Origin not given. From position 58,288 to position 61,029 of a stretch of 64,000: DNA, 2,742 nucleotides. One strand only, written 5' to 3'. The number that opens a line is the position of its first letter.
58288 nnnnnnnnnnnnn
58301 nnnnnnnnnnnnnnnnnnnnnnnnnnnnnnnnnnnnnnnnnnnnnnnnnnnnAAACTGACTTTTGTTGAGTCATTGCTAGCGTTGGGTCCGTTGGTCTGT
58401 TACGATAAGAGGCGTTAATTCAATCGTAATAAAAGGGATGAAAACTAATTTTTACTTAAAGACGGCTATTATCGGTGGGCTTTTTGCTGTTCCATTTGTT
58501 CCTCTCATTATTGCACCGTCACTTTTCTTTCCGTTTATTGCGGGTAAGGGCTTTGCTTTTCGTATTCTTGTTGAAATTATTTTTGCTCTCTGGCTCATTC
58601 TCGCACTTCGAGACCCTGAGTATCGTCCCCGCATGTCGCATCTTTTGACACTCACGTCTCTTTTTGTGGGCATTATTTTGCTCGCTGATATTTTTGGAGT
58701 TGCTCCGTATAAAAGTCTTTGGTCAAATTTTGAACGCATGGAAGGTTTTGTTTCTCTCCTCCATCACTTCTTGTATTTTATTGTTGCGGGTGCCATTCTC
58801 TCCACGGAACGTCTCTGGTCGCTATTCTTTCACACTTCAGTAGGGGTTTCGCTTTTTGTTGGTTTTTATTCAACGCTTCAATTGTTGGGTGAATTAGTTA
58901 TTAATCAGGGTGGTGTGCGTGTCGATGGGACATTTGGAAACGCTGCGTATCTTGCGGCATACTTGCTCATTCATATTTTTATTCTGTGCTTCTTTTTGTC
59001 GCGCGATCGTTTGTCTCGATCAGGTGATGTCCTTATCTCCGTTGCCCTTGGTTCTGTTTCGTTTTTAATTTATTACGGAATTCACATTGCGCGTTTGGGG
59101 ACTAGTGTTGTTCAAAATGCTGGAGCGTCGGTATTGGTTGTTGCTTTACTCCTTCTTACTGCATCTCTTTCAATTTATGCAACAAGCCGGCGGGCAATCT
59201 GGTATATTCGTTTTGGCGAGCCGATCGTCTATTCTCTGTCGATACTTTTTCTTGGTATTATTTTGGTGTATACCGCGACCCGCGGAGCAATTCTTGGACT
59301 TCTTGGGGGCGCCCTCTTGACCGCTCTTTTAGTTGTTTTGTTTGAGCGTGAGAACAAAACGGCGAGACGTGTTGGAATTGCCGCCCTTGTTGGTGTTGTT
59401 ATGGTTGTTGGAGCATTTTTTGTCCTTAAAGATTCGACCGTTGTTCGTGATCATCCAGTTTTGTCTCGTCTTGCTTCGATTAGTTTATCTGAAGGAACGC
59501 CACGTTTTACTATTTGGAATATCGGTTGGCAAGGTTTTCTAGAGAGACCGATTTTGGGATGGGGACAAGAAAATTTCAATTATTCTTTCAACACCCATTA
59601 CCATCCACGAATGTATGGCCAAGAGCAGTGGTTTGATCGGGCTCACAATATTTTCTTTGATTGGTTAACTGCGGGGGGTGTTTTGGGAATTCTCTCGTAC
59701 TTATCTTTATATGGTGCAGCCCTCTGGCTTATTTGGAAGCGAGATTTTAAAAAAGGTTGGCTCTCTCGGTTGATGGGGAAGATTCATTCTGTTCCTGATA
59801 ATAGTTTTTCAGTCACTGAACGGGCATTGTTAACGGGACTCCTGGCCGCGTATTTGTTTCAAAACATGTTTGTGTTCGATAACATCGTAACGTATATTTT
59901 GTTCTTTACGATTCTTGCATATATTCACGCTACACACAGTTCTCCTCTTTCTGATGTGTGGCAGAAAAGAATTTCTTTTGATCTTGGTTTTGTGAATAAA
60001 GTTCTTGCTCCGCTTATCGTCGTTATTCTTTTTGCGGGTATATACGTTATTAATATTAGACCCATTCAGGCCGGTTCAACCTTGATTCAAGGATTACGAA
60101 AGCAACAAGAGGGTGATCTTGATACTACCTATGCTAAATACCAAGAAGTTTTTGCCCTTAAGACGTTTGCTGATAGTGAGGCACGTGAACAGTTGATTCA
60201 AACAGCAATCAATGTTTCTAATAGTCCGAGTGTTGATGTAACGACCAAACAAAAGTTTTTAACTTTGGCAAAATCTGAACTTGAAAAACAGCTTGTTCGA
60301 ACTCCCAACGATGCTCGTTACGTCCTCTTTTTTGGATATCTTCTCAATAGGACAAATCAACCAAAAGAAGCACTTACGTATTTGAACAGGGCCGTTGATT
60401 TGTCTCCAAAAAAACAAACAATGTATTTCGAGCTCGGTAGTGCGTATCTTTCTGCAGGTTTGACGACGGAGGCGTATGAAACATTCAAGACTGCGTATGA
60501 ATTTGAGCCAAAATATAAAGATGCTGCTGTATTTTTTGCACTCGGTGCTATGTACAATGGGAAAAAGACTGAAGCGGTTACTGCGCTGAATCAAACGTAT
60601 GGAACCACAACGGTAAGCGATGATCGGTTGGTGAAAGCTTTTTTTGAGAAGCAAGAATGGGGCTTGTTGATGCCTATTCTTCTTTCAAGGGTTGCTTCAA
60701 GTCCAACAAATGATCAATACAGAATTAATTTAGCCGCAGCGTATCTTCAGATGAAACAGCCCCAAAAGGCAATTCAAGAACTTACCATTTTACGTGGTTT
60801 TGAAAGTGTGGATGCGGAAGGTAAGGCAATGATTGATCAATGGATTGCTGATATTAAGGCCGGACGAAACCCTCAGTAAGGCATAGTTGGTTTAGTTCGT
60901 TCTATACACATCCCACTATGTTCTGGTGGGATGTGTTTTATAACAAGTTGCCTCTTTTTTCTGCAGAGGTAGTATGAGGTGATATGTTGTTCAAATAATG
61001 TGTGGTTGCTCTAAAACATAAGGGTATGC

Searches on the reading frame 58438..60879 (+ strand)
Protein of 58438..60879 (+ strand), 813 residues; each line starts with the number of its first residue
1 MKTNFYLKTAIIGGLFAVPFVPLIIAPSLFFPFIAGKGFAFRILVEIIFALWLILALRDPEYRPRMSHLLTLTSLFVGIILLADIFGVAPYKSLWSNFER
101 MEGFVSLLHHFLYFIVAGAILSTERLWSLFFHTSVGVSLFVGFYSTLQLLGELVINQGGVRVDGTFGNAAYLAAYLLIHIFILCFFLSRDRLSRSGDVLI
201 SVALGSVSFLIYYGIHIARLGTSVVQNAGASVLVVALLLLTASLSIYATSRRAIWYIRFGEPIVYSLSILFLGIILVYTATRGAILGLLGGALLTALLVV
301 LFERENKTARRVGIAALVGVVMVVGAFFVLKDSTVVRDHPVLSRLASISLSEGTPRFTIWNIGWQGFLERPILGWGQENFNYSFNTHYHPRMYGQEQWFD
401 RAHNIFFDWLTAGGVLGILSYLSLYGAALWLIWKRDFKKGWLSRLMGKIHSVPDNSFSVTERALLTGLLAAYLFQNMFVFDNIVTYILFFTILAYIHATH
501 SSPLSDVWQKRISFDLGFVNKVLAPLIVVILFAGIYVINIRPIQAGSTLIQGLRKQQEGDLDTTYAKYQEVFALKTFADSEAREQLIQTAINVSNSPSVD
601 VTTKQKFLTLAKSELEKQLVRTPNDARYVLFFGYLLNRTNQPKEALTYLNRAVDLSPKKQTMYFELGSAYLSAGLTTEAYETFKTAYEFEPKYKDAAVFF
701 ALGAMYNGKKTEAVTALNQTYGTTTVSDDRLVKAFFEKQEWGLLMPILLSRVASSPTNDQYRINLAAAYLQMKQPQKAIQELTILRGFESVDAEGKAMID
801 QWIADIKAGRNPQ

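Call 20: search_protein_families(library=pfam, proteins=[window:58438-60879:+], max_evalue=0.001)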
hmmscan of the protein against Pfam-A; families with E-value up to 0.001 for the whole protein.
window:58438-60879:+ (813 aa): 13 families
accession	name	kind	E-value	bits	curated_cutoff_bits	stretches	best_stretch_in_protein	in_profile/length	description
PF04932.20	Wzy_C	-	1.3e-19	70.9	31.7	1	268-422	2-149/149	O-Antigen ligase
PF13181.12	TPR_8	-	1.7e-08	34.4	25.7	0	662-692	3-33/34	Tetratricopeptide repeat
PF00515.34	TPR_1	-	2.2e-08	34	27.8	0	763-780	5-22/34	Tetratricopeptide repeat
PF14559.12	TPR_19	-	7.8e-08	33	25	0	640-692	5-57/68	Tetratricopeptide repeat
PF07719.23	TPR_2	-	1.4e-07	31.5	27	0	663-692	4-33/34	Tetratricopeptide repeat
PF13428.12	TPR_14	-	3.2e-07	30.8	23.5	0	633-667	8-42/44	Tetratricopeptide repeat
PF12895.13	ANAPC3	-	1.1e-06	29.2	27.2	0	640-719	3-81/82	Anaphase-promoting complex, cyclosome, subunit 3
PF13432.12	TPR_16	-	2.3e-06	28.4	32.7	1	638-689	9-60/65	Tetratricopeptide repeat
PF13424.12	TPR_12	-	4.1e-06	27.3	30.1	0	626-656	45-75/77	Tetratricopeptide repeat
PF14561.12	TPR_20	-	3.9e-05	24.3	25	0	749-782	12-45/90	Tetratricopeptide repeat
PF23914.1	TPR_CcmH_CycH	-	5e-05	23.6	42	1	615-726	39-153/158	Cytochrome c-type biogenesis protein H TPR domain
PF13414.12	TPR_11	-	8.6e-05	22.6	26.8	0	634-673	2-41/42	TPR repeat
PF13431.12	TPR_17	-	0.00057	20.4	24.4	0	754-780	8-34/34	Tetratricopeptide repeat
